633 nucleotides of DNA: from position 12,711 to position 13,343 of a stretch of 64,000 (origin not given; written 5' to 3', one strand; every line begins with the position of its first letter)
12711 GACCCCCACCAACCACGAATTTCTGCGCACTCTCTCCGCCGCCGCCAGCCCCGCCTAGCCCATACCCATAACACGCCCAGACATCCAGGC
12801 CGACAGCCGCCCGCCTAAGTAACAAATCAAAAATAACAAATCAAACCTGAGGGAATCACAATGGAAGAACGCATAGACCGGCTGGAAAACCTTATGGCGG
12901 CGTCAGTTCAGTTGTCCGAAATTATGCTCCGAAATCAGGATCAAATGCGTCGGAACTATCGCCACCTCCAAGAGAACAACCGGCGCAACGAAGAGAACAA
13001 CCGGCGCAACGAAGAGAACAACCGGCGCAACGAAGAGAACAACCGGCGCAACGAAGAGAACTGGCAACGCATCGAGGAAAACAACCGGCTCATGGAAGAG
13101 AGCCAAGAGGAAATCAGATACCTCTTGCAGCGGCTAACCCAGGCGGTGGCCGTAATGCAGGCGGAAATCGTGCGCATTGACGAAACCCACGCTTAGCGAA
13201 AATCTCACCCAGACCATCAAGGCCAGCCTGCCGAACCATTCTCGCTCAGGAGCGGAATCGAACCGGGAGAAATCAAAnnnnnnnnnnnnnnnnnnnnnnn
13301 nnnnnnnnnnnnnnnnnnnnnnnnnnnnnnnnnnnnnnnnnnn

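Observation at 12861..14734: Five tandem cassettes encoding length-graded coiled-coil microproteins built from 7- and 11-residue modules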

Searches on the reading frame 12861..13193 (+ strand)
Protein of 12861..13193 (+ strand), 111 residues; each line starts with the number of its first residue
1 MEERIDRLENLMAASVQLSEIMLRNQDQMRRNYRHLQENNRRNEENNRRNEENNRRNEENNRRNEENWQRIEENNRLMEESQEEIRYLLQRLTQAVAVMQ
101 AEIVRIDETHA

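Call 6: search_protein_families(library=pfam, proteins=[window:12861-13193:+], max_evalue=1)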
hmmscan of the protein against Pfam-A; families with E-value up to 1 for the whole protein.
window:12861-13193:+ (111 aa): 9 families
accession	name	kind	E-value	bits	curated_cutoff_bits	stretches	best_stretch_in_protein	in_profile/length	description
PF12090.13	Spt20_SEP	-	0.13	12.4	27.1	1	32-95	71-134/177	Spt20, SEP domain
PF24871.1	Piezo_TM1-24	-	0.13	11.1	28.8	1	34-99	115-181/682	Piezo TM1-24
PF07792.17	Afi1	-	0.15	13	25.5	1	16-84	30-98/128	Docking domain of Afi1 for Arf3 in vesicle trafficking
PF15346.11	ARGLU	-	0.15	12.4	27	1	27-84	55-112/149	Arginine and glutamate-rich 1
PF25228.1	Lips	-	0.33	9.4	27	1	9-109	217-317/892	Lips protein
PF13830.11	DUF4192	-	0.36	11.1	27.8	1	12-105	136-228/321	Domain of unknown function (DUF4192)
PF06237.18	SLC52_ribofla_tr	-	0.58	9.5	27.9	1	18-96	208-281/429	Solute carrier family 52, riboflavin transporter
PF02388.22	FemAB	-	0.58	9.4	24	1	11-85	233-306/406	FemAB family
PF16965.11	CSG2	-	0.7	9.2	28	1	31-99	84-149/394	Ceramide synthase regulator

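Call 7: search_protein_families(library=ncbifam, proteins=[window:12861-13193:+], max_evalue=1)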
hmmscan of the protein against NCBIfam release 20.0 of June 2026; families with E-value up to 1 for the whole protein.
window:12861-13193:+ (111 aa): 3 families
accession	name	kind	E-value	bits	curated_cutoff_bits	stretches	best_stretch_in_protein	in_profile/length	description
NF053794.1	beta_CO2some_M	equivalog_domain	0.0043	16.3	550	1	3-92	162-249/320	beta-carboxysome scaffolding protein CcmM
NF033930.1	pneumo_PspA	exception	0.14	10.8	850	1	32-107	155-233/659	pneumococcal surface protein A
NF008737.0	PRK11767.1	equivalog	0.76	8.2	679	1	8-106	168-263/505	SpoVR family protein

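Call 8: find_homologous_proteins(query=A1, max_evalue=0.01)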
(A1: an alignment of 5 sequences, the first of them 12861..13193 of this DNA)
Query A1 (5 sequences) (111 aa, profile of the alignment): 228 proteins with E <= 0.01 among 8000 candidates; the best 120 are listed.
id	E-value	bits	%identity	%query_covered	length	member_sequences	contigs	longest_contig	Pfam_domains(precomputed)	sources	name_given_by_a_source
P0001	1.6e-52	194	57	100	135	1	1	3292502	-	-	-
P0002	1.9e-48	181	53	100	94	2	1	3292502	-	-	-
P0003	9.0e-44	166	84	100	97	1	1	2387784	-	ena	-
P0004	4.3e-39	151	58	100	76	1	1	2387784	-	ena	-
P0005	5.3e-39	150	65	100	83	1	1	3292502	-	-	-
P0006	4.6e-25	106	48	100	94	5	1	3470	-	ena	-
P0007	4.2e-23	99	51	100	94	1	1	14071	-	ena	-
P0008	2.0e-22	97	58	90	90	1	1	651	-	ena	-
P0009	4.8e-21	93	52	95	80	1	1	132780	-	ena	-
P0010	2.2e-19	87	50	100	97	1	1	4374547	-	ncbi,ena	-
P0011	3.6e-19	87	44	100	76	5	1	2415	-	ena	-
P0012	1.5e-18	85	47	100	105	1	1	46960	-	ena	-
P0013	2.5e-18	84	47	100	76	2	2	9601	-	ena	-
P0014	6.6e-18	83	47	100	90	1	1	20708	-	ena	-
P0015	7.4e-18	82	46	100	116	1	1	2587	-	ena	-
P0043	1.1e-11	63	67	38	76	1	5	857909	-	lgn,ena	-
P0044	1.1e-11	63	42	100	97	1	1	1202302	-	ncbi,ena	-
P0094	2.4e-9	55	62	48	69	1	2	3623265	-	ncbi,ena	-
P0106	6.6e-9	54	42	100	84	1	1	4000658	-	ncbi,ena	-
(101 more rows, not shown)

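Call 17: find_encoding_contigs(protein=P0003, flank=8000, max_places=4)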
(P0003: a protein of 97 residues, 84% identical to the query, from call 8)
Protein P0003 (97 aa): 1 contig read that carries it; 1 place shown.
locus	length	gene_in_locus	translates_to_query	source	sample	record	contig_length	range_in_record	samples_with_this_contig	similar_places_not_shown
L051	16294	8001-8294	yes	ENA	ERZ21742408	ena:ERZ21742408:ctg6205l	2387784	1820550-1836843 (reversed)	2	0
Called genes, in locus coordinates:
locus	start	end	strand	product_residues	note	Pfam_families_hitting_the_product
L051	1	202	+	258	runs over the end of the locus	PF00005:ABC_tran, PF02463:SMC_N (faint)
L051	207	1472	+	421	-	PF19295:SufBD_N (faint), PF01458:SUFBD_core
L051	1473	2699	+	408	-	PF00155:Aminotran_1_2, PF00266:Aminotran_5, PF01041:DegT_DnrJ_EryC1 (faint)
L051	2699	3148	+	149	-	PF01592:NifU_N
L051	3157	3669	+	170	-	PF01592:NifU_N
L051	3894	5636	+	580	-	-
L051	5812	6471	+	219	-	PF00923:TAL_FSA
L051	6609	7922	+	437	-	PF07497:Rho_RNA_bind, PF00006:ATP-synt_ab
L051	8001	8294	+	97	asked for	-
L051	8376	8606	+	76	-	-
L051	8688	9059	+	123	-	-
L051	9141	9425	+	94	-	-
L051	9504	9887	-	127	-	-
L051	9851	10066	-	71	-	-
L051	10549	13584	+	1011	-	-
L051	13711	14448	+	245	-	PF01391:Collagen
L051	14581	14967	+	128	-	-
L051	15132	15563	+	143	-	-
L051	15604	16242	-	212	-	PF13483:Lactamase_B_3, PF12706:Lactamase_B_2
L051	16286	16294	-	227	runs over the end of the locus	PF02632:BioY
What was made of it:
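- An independent assembly has the same locus (call 17). An independent assembly from another sample has the same architecture (call 17).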

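Call 20: find_encoding_contigs(protein=P0044, flank=7000, max_places=2)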
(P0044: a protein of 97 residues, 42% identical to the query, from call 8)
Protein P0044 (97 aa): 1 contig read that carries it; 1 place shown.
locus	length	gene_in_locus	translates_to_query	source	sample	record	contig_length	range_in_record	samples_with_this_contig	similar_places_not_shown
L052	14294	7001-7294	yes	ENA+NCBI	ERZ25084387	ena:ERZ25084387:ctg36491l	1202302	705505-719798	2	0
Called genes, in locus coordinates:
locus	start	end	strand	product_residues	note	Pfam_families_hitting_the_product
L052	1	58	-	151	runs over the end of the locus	-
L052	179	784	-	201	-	PF01243:PNPOx_N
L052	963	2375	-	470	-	PF04326:SLFN_AlbA_2, PF13749:HATPase_c_4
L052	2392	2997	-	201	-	PF02572:CobA_CobO_BtuR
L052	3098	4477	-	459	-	PF01656:CbiA, PF13500:AAA_26, PF07685:GATase_3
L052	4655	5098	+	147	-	-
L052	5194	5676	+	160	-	PF07355:GRDB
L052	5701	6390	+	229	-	-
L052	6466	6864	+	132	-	PF00903:Glyoxalase, PF13669:Glyoxalase_4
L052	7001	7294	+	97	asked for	-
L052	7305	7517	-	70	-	-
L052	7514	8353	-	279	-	PF00753:Lactamase_B, PF23023:Anti-Pycsar_Apyc1 (weak), PF12706:Lactamase_B_2, PF17778:WHD_BLACT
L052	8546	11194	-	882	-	PF17764:PriA_3primeBD, PF04851:ResIII, PF00270:DEAD, PF18319:Zn_ribbon_PriA, PF00271:Helicase_C (weak), PF18074:PriA_C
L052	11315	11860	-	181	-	PF01245:Ribosomal_L19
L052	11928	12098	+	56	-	-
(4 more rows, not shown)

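Call 21: find_encoding_contigs(protein=P0106, flank=7000, max_places=2)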
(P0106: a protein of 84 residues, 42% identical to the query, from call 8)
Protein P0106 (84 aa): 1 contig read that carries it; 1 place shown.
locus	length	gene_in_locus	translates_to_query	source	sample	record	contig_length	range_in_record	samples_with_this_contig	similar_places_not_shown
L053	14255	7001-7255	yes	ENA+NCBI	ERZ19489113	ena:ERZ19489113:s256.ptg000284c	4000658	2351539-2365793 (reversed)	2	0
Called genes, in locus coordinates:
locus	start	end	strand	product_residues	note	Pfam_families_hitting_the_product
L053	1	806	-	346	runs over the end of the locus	PF02653:BPD_transp_2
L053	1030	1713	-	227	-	PF00005:ABC_tran, PF02463:SMC_N (faint), PF13304:AAA_21 (faint)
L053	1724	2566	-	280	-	PF13476:AAA_23 (faint), PF00005:ABC_tran, PF13304:AAA_21 (weak), PF12399:BCA_ABC_TP_C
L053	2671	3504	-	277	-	PF01936:NYN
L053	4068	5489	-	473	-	PF03480:DctP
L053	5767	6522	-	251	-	PF00117:GATase, PF07722:Peptidase_C26 (weak)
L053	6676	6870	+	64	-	-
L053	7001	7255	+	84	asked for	-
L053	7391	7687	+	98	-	-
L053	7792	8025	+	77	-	-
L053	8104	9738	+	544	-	PF02776:TPP_enzyme_N, PF00205:TPP_enzyme_M, PF02775:TPP_enzyme_C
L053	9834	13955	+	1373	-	PF02384:N6_Mtase (faint), PF07669:Eco57I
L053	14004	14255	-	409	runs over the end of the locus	PF00067:p450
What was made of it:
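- The contigs are megabase-sized, and other records carry long-read-assembler style names (calls 8, 17, 21); this last point is inference.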

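Call 22: find_encoding_contigs(protein=P0010, flank=7000, max_places=2)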
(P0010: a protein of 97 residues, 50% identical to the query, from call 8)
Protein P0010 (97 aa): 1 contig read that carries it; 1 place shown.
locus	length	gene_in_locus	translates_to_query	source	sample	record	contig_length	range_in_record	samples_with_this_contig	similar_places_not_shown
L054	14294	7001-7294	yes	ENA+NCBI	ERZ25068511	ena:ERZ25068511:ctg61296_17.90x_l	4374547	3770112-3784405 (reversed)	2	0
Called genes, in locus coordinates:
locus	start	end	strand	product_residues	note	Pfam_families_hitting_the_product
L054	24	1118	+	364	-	PF13531:SBP_bac_11, PF01547:SBP_bac_1, PF13416:SBP_bac_8, PF13343:SBP_bac_6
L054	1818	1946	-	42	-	-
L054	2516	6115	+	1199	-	-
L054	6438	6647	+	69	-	-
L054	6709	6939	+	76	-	-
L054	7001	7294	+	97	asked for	-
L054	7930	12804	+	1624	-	PF16709:SCAB-Ig (faint), PF00028:Cadherin (weak)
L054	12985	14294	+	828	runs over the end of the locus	PF01833:TIG (faint)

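Call 28: search_protein_families(library=phrogs, proteins=[window:12861-13193:+, P0043, P0094], max_evalue=0.1)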
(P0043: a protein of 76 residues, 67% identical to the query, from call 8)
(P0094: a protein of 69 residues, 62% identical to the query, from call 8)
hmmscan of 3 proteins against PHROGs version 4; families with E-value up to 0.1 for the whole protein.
window:12861-13193:+ (111 aa): 0 families

P0043 (76 aa): 1 family
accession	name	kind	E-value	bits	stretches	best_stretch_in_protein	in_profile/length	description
phrog_33800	-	unknown function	0.098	13.7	0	22-66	45-86/115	-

P0094 (69 aa): 0 families

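Call 77: find_encoding_contigs(protein=P0002, flank=3000, max_places=5)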
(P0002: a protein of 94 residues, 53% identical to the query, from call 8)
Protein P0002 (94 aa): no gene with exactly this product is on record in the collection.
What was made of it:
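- Tried and rejected: It is not on record (call 77).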

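Call 78: find_encoding_contigs(protein=P0007, flank=7000, max_places=2)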
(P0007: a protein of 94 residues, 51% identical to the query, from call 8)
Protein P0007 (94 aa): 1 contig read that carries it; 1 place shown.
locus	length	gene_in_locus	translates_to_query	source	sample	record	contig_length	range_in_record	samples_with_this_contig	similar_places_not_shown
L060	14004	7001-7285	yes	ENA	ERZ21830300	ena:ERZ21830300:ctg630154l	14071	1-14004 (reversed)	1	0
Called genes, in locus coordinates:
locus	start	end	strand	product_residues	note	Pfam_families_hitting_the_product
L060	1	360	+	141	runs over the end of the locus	?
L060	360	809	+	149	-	PF01592:NifU_N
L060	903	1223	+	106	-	-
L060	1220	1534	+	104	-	-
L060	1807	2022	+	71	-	-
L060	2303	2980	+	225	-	-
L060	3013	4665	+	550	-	PF06418:CTP_synth_N, PF00117:GATase, PF07722:Peptidase_C26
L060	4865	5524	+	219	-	PF00923:TAL_FSA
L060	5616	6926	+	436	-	PF07497:Rho_RNA_bind, PF00006:ATP-synt_ab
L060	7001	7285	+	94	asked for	-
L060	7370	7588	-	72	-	-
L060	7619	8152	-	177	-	-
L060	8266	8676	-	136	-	-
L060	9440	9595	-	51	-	-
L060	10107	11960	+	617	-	-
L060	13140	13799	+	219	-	-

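Call 79: find_encoding_contigs(protein=P0012, flank=7000, max_places=2)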
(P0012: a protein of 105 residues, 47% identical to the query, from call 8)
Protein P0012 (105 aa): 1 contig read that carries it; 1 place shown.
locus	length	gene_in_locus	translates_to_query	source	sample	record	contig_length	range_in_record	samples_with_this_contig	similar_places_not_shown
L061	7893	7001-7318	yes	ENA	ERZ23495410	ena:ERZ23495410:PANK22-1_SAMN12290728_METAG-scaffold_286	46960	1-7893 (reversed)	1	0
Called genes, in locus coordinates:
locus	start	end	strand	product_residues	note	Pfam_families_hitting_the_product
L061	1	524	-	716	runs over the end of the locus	-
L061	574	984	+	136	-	-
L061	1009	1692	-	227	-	-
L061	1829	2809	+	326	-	PF09994:T6SS_Tle1-like_cat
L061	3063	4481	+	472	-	-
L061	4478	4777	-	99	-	-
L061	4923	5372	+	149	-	-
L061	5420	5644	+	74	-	PF24718:HTH_73 (weak)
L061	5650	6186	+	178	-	-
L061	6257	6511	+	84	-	-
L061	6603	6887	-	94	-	-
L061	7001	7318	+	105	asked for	-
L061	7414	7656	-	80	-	-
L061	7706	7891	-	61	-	?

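Call 80: find_encoding_contigs(protein=P0014, flank=7000, max_places=2)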
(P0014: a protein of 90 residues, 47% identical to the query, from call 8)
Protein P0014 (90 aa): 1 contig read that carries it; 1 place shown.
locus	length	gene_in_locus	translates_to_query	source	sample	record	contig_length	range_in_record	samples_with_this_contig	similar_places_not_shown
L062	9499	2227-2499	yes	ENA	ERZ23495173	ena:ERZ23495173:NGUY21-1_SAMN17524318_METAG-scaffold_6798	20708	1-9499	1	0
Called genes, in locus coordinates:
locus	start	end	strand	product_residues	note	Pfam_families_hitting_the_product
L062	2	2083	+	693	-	?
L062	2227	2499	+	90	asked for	-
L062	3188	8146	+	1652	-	PF28399:Ig_CLSTN (faint), PF16709:SCAB-Ig (faint), PF23197:IG_AIR9 (faint), PF25374:Cadherin_FAT4_N (faint), PF00028:Cadherin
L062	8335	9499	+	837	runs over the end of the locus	PF01833:TIG (faint)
